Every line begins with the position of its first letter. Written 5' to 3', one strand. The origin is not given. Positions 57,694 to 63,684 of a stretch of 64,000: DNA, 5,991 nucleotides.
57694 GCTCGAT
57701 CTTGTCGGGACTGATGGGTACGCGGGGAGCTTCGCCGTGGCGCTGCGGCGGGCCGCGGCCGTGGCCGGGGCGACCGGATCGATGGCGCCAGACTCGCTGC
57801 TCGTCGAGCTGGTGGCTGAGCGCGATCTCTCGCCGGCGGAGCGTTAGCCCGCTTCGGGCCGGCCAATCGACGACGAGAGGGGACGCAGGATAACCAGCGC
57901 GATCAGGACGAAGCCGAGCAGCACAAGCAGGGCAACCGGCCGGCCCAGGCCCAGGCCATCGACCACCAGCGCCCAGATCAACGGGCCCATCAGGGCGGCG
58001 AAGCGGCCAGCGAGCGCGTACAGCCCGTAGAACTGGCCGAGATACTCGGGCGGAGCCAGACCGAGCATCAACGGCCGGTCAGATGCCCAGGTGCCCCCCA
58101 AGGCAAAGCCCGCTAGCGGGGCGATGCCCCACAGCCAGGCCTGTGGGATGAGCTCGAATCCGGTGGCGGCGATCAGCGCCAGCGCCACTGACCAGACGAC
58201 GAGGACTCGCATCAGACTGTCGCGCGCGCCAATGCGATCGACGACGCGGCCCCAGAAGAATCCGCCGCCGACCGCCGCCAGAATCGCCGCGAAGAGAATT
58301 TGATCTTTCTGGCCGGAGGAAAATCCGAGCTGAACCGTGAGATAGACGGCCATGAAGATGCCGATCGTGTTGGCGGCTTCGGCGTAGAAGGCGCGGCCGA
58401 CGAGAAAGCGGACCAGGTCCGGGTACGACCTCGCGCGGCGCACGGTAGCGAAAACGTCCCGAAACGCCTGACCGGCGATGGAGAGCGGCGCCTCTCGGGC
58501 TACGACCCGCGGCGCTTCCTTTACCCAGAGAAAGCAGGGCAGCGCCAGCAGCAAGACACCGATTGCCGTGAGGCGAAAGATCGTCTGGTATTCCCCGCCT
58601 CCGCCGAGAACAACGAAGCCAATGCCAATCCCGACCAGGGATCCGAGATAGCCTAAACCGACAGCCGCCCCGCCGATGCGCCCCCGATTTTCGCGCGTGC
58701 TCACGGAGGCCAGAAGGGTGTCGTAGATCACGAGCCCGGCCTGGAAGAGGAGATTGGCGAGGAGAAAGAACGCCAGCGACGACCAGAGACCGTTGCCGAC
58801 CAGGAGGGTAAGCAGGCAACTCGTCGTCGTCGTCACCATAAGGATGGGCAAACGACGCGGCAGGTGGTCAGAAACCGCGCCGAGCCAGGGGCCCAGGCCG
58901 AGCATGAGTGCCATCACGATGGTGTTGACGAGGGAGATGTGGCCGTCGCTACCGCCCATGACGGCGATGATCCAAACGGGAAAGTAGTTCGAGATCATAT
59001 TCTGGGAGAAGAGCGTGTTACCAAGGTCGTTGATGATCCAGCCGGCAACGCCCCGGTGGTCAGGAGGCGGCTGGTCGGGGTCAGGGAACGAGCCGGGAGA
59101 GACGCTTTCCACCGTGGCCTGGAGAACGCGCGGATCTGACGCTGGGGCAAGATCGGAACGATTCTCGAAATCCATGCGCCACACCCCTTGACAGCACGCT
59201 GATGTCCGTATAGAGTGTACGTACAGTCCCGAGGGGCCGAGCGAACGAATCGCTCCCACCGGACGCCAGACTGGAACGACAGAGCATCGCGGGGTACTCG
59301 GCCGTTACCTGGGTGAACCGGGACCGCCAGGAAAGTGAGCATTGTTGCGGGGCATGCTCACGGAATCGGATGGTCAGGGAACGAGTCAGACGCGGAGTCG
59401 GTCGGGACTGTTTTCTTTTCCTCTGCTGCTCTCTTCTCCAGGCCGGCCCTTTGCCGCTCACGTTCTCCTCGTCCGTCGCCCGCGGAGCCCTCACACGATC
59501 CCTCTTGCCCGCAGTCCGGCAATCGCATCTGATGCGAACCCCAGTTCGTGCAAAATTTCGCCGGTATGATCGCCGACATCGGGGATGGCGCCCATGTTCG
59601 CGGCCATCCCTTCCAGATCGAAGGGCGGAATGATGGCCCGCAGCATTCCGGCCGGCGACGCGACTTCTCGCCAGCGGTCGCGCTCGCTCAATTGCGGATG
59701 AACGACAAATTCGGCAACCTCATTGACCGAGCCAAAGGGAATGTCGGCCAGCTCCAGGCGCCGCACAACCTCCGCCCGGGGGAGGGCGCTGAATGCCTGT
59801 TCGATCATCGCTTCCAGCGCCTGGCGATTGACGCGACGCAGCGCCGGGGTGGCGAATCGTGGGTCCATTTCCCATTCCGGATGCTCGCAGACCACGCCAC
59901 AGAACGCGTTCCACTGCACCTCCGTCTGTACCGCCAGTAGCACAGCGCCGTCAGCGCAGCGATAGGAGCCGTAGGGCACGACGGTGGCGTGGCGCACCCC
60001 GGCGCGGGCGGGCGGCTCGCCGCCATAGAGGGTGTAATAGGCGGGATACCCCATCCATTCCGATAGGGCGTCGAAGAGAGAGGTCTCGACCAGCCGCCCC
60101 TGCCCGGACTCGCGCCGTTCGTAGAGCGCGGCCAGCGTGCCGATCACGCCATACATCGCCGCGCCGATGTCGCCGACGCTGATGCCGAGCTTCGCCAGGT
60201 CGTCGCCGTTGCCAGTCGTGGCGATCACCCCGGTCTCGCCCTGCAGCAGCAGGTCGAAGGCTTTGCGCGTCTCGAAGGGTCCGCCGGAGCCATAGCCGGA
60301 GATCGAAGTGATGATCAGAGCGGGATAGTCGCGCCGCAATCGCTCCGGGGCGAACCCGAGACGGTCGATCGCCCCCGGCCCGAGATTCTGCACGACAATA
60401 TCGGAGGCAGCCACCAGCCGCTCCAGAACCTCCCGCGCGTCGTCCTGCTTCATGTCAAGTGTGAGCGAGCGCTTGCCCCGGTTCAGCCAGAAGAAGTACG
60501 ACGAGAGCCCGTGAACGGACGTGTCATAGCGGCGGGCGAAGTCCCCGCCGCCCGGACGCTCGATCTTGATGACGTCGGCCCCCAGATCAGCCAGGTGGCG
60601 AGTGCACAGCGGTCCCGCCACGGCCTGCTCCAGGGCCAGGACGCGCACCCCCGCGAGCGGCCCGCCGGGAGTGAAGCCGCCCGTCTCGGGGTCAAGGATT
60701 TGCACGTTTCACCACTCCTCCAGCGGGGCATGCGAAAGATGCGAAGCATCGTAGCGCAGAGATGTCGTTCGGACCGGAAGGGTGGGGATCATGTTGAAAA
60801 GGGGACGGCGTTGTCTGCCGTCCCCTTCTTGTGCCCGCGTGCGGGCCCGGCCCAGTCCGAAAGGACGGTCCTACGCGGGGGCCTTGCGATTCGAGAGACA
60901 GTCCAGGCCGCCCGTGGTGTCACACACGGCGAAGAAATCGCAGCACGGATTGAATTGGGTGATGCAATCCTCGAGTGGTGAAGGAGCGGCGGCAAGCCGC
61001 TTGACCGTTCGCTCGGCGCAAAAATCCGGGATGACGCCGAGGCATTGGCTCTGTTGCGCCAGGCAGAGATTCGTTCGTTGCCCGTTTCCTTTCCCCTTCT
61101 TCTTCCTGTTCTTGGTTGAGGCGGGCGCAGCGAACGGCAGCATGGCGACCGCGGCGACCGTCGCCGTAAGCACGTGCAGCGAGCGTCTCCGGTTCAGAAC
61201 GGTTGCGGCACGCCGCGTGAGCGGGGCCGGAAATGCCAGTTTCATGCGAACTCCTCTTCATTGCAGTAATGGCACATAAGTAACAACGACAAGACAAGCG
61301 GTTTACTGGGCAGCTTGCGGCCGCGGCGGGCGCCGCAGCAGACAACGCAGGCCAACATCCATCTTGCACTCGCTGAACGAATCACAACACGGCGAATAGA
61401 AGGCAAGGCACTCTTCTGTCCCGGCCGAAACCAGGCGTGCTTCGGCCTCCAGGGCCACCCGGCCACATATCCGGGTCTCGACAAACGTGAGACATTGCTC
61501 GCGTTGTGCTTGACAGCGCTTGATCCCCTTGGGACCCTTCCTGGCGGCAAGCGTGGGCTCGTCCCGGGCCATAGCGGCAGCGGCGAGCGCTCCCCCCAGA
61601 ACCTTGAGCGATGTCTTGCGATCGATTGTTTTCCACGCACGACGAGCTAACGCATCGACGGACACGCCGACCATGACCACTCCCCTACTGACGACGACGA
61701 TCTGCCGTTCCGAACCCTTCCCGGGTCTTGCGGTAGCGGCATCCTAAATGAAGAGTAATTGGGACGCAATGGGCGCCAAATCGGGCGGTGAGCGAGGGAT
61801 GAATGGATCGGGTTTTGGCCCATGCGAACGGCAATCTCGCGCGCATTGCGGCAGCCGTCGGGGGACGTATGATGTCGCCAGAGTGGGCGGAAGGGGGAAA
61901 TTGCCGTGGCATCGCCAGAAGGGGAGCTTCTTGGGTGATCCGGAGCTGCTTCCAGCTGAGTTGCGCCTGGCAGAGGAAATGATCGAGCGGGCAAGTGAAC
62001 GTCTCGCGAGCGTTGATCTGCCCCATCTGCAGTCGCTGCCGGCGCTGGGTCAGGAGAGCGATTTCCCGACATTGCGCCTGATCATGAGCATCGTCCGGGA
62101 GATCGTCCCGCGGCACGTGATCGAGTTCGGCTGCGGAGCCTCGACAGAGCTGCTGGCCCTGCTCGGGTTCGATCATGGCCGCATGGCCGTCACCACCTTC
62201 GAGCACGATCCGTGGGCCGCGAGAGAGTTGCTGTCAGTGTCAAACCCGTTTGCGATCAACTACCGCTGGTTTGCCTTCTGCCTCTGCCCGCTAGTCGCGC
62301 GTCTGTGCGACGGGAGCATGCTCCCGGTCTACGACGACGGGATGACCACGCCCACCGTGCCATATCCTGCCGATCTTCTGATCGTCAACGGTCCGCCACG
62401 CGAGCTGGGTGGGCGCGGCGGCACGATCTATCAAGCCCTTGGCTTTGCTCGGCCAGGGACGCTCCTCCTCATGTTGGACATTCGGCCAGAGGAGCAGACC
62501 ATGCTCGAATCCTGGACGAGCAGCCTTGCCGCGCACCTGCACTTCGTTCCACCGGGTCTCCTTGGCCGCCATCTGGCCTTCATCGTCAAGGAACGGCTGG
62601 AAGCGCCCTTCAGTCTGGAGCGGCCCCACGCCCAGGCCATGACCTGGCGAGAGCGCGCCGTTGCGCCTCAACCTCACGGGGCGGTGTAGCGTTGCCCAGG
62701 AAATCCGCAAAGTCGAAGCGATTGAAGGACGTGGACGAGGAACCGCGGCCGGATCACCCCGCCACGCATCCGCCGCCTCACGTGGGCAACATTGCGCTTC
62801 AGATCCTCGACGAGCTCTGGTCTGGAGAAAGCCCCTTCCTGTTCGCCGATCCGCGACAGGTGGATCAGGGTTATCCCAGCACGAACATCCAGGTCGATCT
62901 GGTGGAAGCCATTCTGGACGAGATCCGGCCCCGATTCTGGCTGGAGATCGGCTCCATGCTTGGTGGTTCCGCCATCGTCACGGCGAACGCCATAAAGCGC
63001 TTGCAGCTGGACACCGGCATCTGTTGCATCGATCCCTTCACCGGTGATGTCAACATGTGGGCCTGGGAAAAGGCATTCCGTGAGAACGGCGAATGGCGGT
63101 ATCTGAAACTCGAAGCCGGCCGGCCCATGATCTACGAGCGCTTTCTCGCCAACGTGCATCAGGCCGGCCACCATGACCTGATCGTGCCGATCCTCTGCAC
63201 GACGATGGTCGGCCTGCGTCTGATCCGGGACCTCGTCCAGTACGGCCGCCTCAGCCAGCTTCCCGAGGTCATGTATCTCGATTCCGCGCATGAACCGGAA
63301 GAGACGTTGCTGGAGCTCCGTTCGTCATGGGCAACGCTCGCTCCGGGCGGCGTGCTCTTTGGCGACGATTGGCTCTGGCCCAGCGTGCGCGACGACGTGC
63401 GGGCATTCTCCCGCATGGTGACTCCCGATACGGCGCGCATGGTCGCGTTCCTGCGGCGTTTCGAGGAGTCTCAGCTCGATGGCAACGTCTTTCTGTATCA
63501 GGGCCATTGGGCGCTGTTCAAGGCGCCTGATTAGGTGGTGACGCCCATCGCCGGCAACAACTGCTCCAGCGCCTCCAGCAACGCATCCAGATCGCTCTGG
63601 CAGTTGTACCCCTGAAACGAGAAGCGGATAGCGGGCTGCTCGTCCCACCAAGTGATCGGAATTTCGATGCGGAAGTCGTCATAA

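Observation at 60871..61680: Tandem paralogous signal-peptide mini-proteins with a conserved 8-cysteine framework and a poly-basic linker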

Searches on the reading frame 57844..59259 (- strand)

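Call 21: search_protein_families(library=pfam, proteins=[window:57844-59259:-], max_evalue=0.001)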
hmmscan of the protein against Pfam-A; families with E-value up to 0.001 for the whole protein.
window:57844-59259:- (471 aa): 3 families
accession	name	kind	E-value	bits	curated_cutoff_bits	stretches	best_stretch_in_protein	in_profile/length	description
PF11700.14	ATG22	-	1.2e-24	87.4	24.1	1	191-470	189-481/482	Vacuole effluxer Atg22 like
PF07690.21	MFS_1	-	4.7e-23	82.1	33.4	2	83-268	9-194/347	Major Facilitator Superfamily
PF12832.13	MFS_1_like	-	1.7e-09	37.7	25.2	1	107-415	35-343/373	MFS_1 like family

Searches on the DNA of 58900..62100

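Call 67: search_rna_families(source=window, start=58900, end=62100, threshold=evalue, max_evalue=1)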
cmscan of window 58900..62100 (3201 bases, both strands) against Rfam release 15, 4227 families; matches with E-value up to 1: 1.
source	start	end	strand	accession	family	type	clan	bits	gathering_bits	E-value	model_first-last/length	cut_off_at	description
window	60330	60396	+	RF04029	mir-8521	Gene; miRNA;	-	22.7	80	0.14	1-68/68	no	mir-8521 microRNA precursor family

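Call 83: search_rna_families(source=window, start=59100, end=59480, threshold=evalue, max_evalue=10, show_alignments=2)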
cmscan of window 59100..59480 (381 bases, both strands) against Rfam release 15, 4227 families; matches with E-value up to 10: 0.
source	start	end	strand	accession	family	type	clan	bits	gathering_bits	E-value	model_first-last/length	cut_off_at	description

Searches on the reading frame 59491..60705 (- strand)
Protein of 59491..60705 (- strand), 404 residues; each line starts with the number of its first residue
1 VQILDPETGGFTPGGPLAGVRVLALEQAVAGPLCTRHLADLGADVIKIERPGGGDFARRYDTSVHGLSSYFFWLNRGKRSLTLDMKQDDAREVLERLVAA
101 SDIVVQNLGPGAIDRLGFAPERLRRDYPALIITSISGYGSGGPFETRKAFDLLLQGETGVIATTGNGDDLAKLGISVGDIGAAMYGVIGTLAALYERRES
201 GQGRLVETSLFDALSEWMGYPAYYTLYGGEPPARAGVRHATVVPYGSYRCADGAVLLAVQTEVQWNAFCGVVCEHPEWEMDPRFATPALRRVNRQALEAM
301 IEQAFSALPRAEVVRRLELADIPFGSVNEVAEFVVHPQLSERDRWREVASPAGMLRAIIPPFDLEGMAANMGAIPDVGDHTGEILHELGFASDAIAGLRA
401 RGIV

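Call 11: find_related_loci(query=window:59491-60705:-, collection=genome_contigs, flank=10000)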
Query window:59491-60705:- (404 aa) in genome_contigs; peptide patterns used: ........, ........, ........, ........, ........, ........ (x = any residue, [..] = any of these).
234 stretches matched a pattern; 180 encode a relative of the query (tblastn E <= 1e-3); the best 80 are kept; 80 distinct loci.
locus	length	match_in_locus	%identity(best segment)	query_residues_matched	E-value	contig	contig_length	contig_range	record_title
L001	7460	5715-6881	85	10-398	0e+0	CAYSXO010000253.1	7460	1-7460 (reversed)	MAG TPA_asm: uncultured Sphaerobacteraceae bacterium isolate binchicken_co179_374 genome assembly, contig: NODE_17154_le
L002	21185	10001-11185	83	10-404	0e+0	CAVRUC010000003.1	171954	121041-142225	MAG: uncultured Chloroflexia bacterium isolate MFD02840.bin.1.240 genome assembly, contig: contig_126908, whole genome s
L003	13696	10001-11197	82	6-404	0e+0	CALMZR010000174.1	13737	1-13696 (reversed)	MAG TPA_asm: uncultured Chloroflexi bacterium isolate SRR6670122_bin.72_CONCOCT_v1.1_MAG genome assembly, contig: ERZ534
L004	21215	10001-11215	80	2-404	0e+0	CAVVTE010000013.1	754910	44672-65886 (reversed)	MAG: uncultured Chloroflexia bacterium isolate MFD02840.bin.2.158 genome assembly, contig: contig_25473, whole genome sh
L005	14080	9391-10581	81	8-404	0e+0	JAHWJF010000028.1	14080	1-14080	MAG: Chloroflexota bacterium isolate 0707_bin10 NODE_673_length_14080_cov_6.464314, whole genome shotgun sequence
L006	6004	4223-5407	80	10-404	0e+0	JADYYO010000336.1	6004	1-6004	MAG: Thermomicrobiales bacterium isolate SJ531 c_000001012382, whole genome shotgun sequence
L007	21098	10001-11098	85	2-367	0e+0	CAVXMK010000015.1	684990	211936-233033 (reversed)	MAG: uncultured Chloroflexia bacterium isolate MFD02840.bin.2.193 genome assembly, contig: contig_34346, whole genome sh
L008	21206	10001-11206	76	5-404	0e+0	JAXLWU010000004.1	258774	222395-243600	MAG: Thermomicrobiales bacterium isolate STL-CHL31 C2.82.fa-4, whole genome shotgun sequence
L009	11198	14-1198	73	11-404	0e+0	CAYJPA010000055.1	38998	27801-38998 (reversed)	MAG TPA_asm: uncultured Sphaerobacteraceae bacterium isolate ERP124720_co1_207 genome assembly, contig: NODE_1417_length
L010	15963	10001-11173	73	11-400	0e+0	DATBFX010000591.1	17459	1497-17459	MAG TPA_asm: Thermomicrobiales bacterium isolate SMAG_U3822 k141_5512945, whole genome shotgun sequence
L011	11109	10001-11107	77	8-375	0e+0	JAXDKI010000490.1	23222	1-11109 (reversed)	MAG: Thermomicrobiales bacterium isolate BP_591 scaffold_3954604, whole genome shotgun sequence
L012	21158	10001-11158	74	15-399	4e-176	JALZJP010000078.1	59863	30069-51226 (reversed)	MAG: Chloroflexota bacterium isolate MOJ bin43 SC8837-39_k127_1858132, whole genome shotgun sequence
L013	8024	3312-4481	68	15-404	2e-174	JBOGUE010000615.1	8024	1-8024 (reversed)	MAG: Thermomicrobiales bacterium isolate M3-S_metawrap_bin.154 k127_402247, whole genome shotgun sequence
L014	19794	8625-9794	73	16-404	0e+0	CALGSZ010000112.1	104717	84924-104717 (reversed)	MAG TPA_asm: uncultured Chloroflexi bacterium isolate SRR5251193_bin.127_CONCOCT_v1.1_MAG genome assembly, contig: ERZ79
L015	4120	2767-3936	54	16-404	3e-140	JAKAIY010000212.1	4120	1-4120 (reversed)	MAG: Chloroflexi bacterium isolate WY3.bin53 NODE_47703_length_4120_cov_1.374155, whole genome shotgun sequence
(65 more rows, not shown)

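Call 21: search_protein_families(library=pfam, proteins=[window:59491-60705:-], max_evalue=0.001)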
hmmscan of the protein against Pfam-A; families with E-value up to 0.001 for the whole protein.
window:59491-60705:- (404 aa): 1 family
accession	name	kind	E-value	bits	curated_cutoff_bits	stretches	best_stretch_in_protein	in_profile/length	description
PF02515.22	CoA_transf_3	-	2.3e-107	359.7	23.3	1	17-381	1-366/366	CoA-transferase family III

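Call 70: search_protein_families(library=pfam, proteins=[L008:534-1112:+, L008:3757-4401:+, L008:4346-5428:+, L008:5343-6422:+, L008:7407-9875:+, L007:3069-5141:-, L007:5689-6237:+, L007:7800-8741:+, L007:8802-9995:+], max_evalue=0.001)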
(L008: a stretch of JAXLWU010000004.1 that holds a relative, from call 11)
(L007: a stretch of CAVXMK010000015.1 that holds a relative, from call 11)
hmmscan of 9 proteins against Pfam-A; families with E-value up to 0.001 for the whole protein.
L008:534-1112:+ (192 aa): 1 family
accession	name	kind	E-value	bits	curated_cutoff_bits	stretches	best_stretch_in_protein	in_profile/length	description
PF05685.18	Uma2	-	1.9e-35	122.3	27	1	19-181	3-168/172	Putative restriction endonuclease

L008:3757-4401:+ (214 aa): 0 families

L008:4346-5428:+ (360 aa): 7 families
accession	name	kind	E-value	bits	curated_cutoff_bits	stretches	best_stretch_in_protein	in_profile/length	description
PF00005.33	ABC_tran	-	2.1e-27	96.9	25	1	47-205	2-137/137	ABC transporter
PF08352.17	oligo_HPY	-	9.8e-18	64.8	27.1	1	256-319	1-65/65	Oligopeptide/dipeptide transporter, C-terminal region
PF13304.12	AAA_21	-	4.5e-11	43.8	27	1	172-239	233-302/304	AAA domain, putative AbiEii toxin, Type IV TA system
PF02463.25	SMC_N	-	1.4e-07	31.6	40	1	56-249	23-211/220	RecF/RecN/SMC N terminal domain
PF13401.12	AAA_22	-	7.6e-05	23.5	27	0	60-233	8-121/130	AAA domain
PF13191.12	AAA_16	-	0.00037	21.5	32.6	0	55-122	22-85/167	AAA ATPase domain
PF13555.12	AAA_29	-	0.00048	20.3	27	0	47-86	13-52/61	P-loop containing region of AAA domain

L008:5343-6422:+ (359 aa): 3 families
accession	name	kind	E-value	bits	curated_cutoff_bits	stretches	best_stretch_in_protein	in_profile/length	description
PF00005.33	ABC_tran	-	1.5e-29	103.8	25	1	69-221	2-136/137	ABC transporter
PF08352.17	oligo_HPY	-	1.7e-09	38.4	27.1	1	273-310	1-39/65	Oligopeptide/dipeptide transporter, C-terminal region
PF13191.12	AAA_16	-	0.0005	21.1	32.6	0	76-219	22-140/167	AAA ATPase domain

L008:7407-9875:+ (822 aa): 5 families
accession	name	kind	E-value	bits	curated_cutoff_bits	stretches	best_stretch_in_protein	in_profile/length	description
PF00196.25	GerE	-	3.6e-15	55.8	23.5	1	760-811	3-54/57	Bacterial regulatory proteins, luxR family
PF00931.28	NB-ARC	-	8.6e-08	32.2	23.5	1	32-158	4-138/248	NB-ARC domain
PF13191.12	AAA_16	-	1.7e-07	32.3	32.6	1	26-207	2-137/167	AAA ATPase domain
PF13401.12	AAA_22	-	5.2e-06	27.2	27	1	47-140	7-102/130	AAA domain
PF13384.12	HTH_23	-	9.3e-05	22.6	24.6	1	763-793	6-36/50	Homeodomain-like domain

L007:3069-5141:- (690 aa): 0 families

L007:5689-6237:+ (182 aa): 1 family
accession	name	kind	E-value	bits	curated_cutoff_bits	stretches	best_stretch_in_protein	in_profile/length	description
PF05685.18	Uma2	-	6.8e-33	114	27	1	11-167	2-162/172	Putative restriction endonuclease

L007:7800-8741:+ (313 aa): 2 families
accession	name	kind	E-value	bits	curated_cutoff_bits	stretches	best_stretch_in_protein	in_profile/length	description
PF00005.33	ABC_tran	-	1.4e-11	45.6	25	1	31-148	10-102/137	ABC transporter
PF13671.12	AAA_33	-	0.00033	21.4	27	1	37-166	4-123/143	AAA domain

L007:8802-9995:+ (397 aa): 1 family
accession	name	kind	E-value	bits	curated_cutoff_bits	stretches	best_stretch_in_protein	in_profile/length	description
PF00005.33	ABC_tran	-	1.1e-24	88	25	1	45-197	3-136/137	ABC transporter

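Call 71: search_protein_families(library=pfam, proteins=[L008:18260-19162:+, L008:16612-17655:+, L008:3594-4079:+], max_evalue=0.01)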
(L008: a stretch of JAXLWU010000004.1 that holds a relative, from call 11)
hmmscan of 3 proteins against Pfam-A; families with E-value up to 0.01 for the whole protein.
L008:18260-19162:+ (301 aa): 2 families
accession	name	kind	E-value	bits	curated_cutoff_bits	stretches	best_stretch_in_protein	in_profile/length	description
PF00089.32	Trypsin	-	8.3e-18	65.4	20.6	1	82-285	21-210/220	Trypsin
PF13365.12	Trypsin_2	-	0.0016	19.6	27.6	1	89-267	1-143/144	Trypsin-like peptidase domain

L008:16612-17655:+ (348 aa): 0 families

L008:3594-4079:+ (161 aa): 0 families

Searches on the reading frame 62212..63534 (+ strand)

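Call 21: search_protein_families(library=pfam, proteins=[window:62212-63534:+], max_evalue=0.001)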
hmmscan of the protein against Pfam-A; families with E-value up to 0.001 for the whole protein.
window:62212-63534:+ (440 aa): 1 family
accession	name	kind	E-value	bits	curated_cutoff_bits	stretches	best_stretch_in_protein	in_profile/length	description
PF13578.12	Methyltransf_24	-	1.2e-09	39.4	26.3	1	244-387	1-105/105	Methyltransferase domain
